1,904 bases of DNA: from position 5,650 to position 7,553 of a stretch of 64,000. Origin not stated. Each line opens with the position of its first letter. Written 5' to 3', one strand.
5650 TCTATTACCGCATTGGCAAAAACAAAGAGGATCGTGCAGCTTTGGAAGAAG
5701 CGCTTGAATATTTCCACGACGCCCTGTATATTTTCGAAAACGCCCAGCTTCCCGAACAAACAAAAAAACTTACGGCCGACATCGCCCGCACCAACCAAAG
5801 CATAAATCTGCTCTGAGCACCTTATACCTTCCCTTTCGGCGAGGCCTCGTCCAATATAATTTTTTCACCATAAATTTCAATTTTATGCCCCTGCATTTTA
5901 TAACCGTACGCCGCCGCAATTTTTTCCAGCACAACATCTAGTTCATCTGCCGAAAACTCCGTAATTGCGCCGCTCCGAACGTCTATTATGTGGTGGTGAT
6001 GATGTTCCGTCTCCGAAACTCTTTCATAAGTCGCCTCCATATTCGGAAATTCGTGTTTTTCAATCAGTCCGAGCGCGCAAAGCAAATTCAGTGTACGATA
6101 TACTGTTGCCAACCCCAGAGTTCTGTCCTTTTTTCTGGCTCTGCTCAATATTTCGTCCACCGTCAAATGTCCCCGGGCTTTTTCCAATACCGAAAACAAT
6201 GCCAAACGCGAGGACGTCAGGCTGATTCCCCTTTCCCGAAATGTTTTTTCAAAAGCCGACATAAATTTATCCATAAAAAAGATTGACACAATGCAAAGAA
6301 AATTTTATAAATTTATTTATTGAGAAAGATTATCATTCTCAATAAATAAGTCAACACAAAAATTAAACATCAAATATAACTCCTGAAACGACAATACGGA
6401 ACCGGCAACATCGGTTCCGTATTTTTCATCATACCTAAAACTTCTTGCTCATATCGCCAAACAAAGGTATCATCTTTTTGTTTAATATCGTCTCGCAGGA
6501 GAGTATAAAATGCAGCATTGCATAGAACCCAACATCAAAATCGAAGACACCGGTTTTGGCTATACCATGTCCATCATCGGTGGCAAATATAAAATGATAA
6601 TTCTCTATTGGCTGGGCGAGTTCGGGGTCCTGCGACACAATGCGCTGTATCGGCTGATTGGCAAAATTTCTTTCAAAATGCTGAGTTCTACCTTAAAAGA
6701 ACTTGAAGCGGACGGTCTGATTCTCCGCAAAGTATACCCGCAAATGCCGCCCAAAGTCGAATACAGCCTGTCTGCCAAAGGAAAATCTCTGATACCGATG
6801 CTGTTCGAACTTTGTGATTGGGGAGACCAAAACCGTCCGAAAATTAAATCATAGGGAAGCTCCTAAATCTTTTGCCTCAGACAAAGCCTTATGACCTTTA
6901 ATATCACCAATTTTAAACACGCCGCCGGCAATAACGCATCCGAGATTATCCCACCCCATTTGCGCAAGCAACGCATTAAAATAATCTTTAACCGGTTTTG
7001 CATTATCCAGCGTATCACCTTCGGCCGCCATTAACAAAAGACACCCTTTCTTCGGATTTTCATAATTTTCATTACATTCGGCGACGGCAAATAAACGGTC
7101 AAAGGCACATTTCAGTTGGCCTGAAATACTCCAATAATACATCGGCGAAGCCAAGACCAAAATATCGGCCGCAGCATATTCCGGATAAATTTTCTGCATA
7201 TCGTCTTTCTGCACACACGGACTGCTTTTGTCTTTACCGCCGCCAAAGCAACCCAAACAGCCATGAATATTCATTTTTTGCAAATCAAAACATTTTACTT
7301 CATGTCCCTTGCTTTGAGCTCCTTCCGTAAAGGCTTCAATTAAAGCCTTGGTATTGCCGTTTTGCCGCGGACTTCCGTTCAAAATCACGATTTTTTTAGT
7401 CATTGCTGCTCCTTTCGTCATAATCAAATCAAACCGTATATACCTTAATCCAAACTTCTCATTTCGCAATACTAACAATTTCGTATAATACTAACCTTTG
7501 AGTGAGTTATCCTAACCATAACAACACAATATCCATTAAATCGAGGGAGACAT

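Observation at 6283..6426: Candidate Fur-repressed iron-sparing sRNA with a target in the same window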

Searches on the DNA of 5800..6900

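Call 4: search_rna_families(source=window, start=5800, end=6900, threshold=evalue, max_evalue=10, show_alignments=3)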
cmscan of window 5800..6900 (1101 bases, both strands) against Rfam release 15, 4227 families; matches with E-value up to 10: 5.
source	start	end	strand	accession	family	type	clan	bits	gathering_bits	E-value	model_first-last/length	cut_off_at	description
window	6305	6357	-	RF04302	mir-506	Gene; miRNA;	CL00140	26.5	84.5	0.0048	1-81/81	no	mir-506 microRNA precursor family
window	6459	6483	+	RF03257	mir-4427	Gene; miRNA;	-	17.7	86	1.5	22-46/68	no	mir-4427 microRNA precursor family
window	6676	6758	+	RF01761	wcaG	Cis-reg;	-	15.3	42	5.5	1-98/98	no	wcaG RNA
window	6384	6428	-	RF04120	MIR5998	Gene; miRNA;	-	14.5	180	3.5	1-173/173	no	MIR5998 microRNA precursor family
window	6674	6722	+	RF01309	sR60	Gene; snRNA; snoRNA; CD-box;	CL00132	14.4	50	2.9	1-55/55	no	Small nucleolar RNA sR60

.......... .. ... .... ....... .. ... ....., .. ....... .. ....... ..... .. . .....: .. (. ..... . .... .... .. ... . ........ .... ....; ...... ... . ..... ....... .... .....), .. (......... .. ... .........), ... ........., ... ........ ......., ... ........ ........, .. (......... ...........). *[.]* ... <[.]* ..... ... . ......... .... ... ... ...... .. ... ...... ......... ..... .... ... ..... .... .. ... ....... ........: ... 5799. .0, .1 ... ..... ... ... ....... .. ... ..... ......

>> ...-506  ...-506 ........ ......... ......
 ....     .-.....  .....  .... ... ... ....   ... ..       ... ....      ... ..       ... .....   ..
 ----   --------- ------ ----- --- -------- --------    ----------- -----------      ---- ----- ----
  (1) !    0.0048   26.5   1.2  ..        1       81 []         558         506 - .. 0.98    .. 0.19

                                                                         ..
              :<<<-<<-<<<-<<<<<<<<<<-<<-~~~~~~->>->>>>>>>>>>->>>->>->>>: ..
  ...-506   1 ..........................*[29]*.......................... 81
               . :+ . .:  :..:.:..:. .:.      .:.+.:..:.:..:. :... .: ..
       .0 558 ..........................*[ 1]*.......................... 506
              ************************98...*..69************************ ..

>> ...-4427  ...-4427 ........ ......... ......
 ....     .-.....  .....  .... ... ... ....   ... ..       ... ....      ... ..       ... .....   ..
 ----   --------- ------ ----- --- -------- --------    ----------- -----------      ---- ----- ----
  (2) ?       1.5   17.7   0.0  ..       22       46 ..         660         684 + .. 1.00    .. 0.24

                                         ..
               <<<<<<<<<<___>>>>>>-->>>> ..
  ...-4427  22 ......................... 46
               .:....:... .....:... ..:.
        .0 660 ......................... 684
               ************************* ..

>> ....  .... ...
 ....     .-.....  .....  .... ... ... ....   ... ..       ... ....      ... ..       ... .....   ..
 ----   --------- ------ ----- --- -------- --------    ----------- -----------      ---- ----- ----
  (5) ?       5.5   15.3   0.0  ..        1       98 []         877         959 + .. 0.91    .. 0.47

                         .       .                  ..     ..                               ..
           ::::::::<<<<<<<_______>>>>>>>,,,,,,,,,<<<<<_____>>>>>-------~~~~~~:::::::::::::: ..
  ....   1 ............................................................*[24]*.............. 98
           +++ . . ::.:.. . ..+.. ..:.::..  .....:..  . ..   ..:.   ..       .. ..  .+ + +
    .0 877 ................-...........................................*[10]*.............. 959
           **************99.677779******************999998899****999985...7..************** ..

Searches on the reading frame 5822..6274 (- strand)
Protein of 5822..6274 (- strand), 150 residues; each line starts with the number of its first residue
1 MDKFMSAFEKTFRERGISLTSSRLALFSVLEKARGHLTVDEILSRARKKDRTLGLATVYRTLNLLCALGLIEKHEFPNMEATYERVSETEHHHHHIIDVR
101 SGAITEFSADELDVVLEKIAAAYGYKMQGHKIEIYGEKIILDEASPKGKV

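Call 21: search_protein_families(library=ncbifam, proteins=[window:5822-6262:-], max_evalue=0.001)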
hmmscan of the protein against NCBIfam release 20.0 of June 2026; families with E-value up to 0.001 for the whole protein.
window:5822-6262:- (146 aa): 10 families
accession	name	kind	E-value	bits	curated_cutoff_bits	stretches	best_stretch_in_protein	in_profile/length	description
NF051892.1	TransRegFurBacil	equivalog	3.5e-23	82.3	220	1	4-132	8-138/149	ferric iron uptake transcriptional regulator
NF006999.0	PRK09462.1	equivalog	1.6e-19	70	146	1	3-133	3-132/148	ferric iron uptake transcriptional regulator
NF051891.1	TransRegFurHelico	equivalog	1.5e-17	63.8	200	1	6-131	16-139/148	ferric iron uptake transcriptional regulator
NF052545.1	TransRegPerRClab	equivalog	1.1e-16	61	180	1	1-132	1-129/138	transcriptional regulator PerR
NF045678.1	TransRegIrrA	equivalog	3e-11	43.4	150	1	4-110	9-113/138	iron response transcriptional regulator IrrA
NF008646.0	PRK11639.1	equivalog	4.9e-11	42.6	167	1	5-132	14-141/171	zinc uptake transcriptional repressor Zur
NF045677.1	FeRespRegIrr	equivalog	2.6e-10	40.5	170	1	6-107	2-101/127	Fur family transcriptional regulator Irr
NF047462.1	FUR_perox_PerRA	exception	1.2e-08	35.6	200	1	7-107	11-108/142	peroxide-responsive transcriptional repressor PerRA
NF047406.1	TransRegPerRTherm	equivalog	2e-08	34.5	200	1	15-127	6-115/130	manganese-dependent transcriptional regulator PerR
NF047461.1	FUR_perox_PerRB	exception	3e-06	27.2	250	1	12-109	25-120/143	peroxide-responsive transcriptional repressor PerRB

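Call 22: search_protein_families(library=pfam, proteins=[window:5822-6262:-], max_evalue=0.001)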
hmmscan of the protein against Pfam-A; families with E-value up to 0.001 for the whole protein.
window:5822-6262:- (146 aa): 1 family
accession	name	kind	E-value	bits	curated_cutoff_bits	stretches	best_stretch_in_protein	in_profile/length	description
PF01475.25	FUR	-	3.6e-31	108.3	23.1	1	11-131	2-121/121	Ferric uptake regulator family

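Call 65: find_encoding_contigs(protein=window:5822-6262:-, flank=1500, max_places=10)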
Protein window:5822-6262:- (146 aa): 16 contigs read that carry it; 10 places shown.
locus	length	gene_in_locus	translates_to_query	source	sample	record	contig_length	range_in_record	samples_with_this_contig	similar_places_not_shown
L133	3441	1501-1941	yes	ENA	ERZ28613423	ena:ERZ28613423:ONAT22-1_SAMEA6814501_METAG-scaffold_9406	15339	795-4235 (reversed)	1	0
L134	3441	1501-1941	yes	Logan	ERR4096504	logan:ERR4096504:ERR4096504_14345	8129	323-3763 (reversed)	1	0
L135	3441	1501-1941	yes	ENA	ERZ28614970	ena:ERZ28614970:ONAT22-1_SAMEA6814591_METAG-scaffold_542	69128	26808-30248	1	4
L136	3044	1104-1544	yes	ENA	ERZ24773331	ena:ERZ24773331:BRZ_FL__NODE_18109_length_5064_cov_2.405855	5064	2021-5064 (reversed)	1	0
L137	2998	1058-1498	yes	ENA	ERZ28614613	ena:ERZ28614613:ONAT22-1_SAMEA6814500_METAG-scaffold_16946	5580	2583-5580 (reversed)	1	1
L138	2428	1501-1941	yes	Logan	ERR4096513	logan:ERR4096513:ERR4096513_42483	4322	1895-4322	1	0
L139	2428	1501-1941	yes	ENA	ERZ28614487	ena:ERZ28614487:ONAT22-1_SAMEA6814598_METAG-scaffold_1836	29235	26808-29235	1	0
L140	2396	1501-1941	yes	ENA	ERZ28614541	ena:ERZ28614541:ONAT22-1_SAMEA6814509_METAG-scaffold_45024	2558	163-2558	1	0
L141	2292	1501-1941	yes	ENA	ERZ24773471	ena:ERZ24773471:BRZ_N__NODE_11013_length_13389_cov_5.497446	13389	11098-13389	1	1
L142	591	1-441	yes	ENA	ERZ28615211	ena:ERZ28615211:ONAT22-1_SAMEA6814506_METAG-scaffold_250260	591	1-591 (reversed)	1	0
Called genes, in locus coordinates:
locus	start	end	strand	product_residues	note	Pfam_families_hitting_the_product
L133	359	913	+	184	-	PF02525:Flavodoxin_2, PF03358:FMN_red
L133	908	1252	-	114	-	PF01638:HxlR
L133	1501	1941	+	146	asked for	PF01475:FUR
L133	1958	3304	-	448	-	-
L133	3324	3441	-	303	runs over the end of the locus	?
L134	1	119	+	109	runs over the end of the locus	PF09827:CRISPR_Cas2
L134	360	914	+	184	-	PF02525:Flavodoxin_2, PF03358:FMN_red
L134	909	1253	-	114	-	PF01638:HxlR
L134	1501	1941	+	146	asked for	PF01475:FUR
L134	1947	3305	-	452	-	-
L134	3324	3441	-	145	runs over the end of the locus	?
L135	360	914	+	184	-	PF02525:Flavodoxin_2, PF03358:FMN_red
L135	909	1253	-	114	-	PF01638:HxlR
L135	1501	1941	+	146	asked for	PF01475:FUR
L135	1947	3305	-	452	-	-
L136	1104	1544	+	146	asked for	PF01475:FUR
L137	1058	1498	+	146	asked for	PF01475:FUR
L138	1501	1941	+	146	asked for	PF01475:FUR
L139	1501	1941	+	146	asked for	PF01475:FUR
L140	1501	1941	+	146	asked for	PF01475:FUR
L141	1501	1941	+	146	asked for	PF01475:FUR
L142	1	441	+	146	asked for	PF01475:FUR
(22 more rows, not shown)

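Call 66: find_encoding_contigs(protein=window:5822-6274:-, flank=1500, max_places=10)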
Protein window:5822-6274:- (150 aa): no gene with exactly this product is on record in the collection.

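Call 68: find_homologous_proteins(query=window:5822-6262:-, max_evalue=1e-30)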
Query window:5822-6262:- (146 aa): 12 proteins with E <= 1e-30 among 72 candidates.
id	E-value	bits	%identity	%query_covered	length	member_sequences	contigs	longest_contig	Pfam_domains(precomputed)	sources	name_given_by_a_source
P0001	3.0e-86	304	97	100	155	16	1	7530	PF01475.26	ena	-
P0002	4.8e-62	226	76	92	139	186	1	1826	PF01475.26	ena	-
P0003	4.7e-52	193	66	97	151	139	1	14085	PF01475.26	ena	-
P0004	9.7e-51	189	78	75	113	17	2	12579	PF01475.26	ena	-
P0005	2.3e-49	185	64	92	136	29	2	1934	PF01475.26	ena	-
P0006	3.3e-49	184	72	79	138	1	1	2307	PF01475.26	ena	-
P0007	5.0e-48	180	63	92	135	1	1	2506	PF01475.26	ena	-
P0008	8.8e-41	157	71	71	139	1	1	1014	PF01475.26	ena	-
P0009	4.3e-40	155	54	92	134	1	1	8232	PF01475.26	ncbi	-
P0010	8.0e-33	131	76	57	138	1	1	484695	PF01475.26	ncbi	-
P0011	5.0e-32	129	76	55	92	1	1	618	PF01475.26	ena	-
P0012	5.3e-31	125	51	72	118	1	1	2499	PF01475.26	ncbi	-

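Call 69: find_encoding_contigs(protein=P0001, flank=2500, max_places=4)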
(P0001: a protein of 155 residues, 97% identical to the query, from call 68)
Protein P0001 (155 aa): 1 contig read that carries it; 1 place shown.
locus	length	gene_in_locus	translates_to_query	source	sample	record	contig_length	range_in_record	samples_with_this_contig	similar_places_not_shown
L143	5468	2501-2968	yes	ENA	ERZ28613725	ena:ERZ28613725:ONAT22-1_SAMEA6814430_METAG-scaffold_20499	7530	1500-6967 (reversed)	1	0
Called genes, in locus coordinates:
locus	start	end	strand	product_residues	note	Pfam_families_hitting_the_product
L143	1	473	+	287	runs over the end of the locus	PF01867:Cas_Cas1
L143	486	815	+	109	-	PF09827:CRISPR_Cas2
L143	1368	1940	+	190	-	PF02525:Flavodoxin_2, PF03358:FMN_red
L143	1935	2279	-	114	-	PF01638:HxlR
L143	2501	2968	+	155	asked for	PF01475:FUR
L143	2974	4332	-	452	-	-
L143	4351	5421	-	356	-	PF00953:Glycos_transf_4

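Call 70: find_encoding_contigs(protein=P0004, flank=2500, max_places=4)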
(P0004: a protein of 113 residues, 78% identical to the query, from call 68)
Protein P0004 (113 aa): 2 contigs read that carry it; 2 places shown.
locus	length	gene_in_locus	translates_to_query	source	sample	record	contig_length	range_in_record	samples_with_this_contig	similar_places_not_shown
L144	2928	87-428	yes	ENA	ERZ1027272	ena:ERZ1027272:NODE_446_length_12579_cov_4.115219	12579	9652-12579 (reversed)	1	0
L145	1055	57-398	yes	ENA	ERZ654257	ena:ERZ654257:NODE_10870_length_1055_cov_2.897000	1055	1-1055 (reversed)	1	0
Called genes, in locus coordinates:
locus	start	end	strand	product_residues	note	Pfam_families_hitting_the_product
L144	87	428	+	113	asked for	PF01475:FUR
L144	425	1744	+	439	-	PF01546:Peptidase_M20, PF07687:M20_dimer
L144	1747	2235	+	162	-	PF13420:Acetyltransf_4, PF00583:Acetyltransf_1, PF13673:Acetyltransf_10, PF13508:Acetyltransf_7, PF08445:FR47 (faint)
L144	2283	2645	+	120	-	PF00903:Glyoxalase, PF13669:Glyoxalase_4 (weak)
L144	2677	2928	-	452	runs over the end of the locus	-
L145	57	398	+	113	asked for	PF01475:FUR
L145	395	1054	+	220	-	?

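Call 71: find_encoding_contigs(protein=P0003, flank=2500, max_places=4)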
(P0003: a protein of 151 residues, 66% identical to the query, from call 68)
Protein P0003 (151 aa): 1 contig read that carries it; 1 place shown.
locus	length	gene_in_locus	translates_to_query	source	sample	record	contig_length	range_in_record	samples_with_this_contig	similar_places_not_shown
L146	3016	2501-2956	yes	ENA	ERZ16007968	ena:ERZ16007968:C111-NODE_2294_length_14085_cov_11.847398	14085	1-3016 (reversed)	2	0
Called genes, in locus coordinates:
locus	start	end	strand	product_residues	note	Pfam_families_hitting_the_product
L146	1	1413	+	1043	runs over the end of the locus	PF00873:ACR_tran, PF03176:MMPL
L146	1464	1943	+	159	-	PF04170:NlpE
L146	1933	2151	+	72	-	PF13597:NRDD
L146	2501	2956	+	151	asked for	PF01475:FUR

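Call 72: find_encoding_contigs(protein=P0006, flank=2500, max_places=3)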
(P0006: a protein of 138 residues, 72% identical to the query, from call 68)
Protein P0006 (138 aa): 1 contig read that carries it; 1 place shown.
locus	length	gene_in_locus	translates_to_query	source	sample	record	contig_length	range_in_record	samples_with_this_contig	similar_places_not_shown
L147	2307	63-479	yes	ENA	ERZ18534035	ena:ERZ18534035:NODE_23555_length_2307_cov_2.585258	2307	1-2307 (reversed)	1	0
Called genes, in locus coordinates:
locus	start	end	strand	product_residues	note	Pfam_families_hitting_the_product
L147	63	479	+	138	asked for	PF01475:FUR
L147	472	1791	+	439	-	PF01546:Peptidase_M20, PF07687:M20_dimer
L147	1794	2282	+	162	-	PF13420:Acetyltransf_4 (weak), PF00583:Acetyltransf_1, PF13508:Acetyltransf_7, PF13673:Acetyltransf_10, PF08445:FR47 (weak)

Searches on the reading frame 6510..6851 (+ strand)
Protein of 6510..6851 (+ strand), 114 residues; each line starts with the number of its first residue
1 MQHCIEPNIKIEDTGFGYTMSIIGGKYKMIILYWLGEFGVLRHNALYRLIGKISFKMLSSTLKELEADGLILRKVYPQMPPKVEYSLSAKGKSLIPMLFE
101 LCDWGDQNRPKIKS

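Call 21: search_protein_families(library=ncbifam, proteins=[window:6510-6851:+], max_evalue=0.001)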
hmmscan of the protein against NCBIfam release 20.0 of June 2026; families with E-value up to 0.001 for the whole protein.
window:6510-6851:+ (114 aa): 2 families
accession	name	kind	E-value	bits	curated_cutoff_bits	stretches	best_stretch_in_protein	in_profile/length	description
NF047367.1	redox_TF_RrpA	exception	2.2e-37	127.4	185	1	11-109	3-101/101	MarR family transcription factor RrpA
NF047364.1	redox_TF_RrpB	exception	3.2e-17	62.7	175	1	19-107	10-102/105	MarR family transcription factor RrpB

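Call 22: search_protein_families(library=pfam, proteins=[window:6510-6851:+], max_evalue=0.001)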
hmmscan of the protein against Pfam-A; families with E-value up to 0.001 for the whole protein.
window:6510-6851:+ (114 aa): 1 family
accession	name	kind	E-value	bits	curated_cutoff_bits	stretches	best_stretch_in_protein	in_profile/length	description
PF01638.23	HxlR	-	5e-29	100.4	20.8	1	22-111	1-89/91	HxlR-like helix-turn-helix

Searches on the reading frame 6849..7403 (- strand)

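Call 21: search_protein_families(library=ncbifam, proteins=[window:6849-7403:-], max_evalue=0.001)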
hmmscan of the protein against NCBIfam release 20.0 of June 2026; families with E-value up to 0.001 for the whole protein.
window:6849-7403:- (184 aa): 4 families
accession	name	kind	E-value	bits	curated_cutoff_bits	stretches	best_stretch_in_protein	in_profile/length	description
NF007280.0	PRK09739.1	equivalog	9.1e-09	35.2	162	1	3-106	4-107/199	NAD(P)H oxidoreductase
TIGR03567.1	FMN_reduc_SsuE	equivalog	1.6e-08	34.7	164.05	1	4-104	1-91/171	NADPH-dependent FMN reductase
TIGR03566.1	FMN_reduc_MsuE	equivalog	9e-07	28.8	212.5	1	4-104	1-94/174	FMN reductase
NF007859.0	PRK10569.1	equivalog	2.4e-06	27.4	225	1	4-104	2-92/191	NADPH-dependent FMN reductase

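Call 22: search_protein_families(library=pfam, proteins=[window:6849-7403:-], max_evalue=0.001)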
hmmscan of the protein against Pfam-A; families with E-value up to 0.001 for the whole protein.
window:6849-7403:- (184 aa): 2 families
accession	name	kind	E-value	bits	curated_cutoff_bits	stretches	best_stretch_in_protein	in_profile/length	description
PF03358.20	FMN_red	-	1.2e-24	87.1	24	1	4-113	2-102/152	NADPH-dependent FMN reductase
PF02525.22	Flavodoxin_2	-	7.7e-17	62.1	27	1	3-166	1-180/198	Flavodoxin-like fold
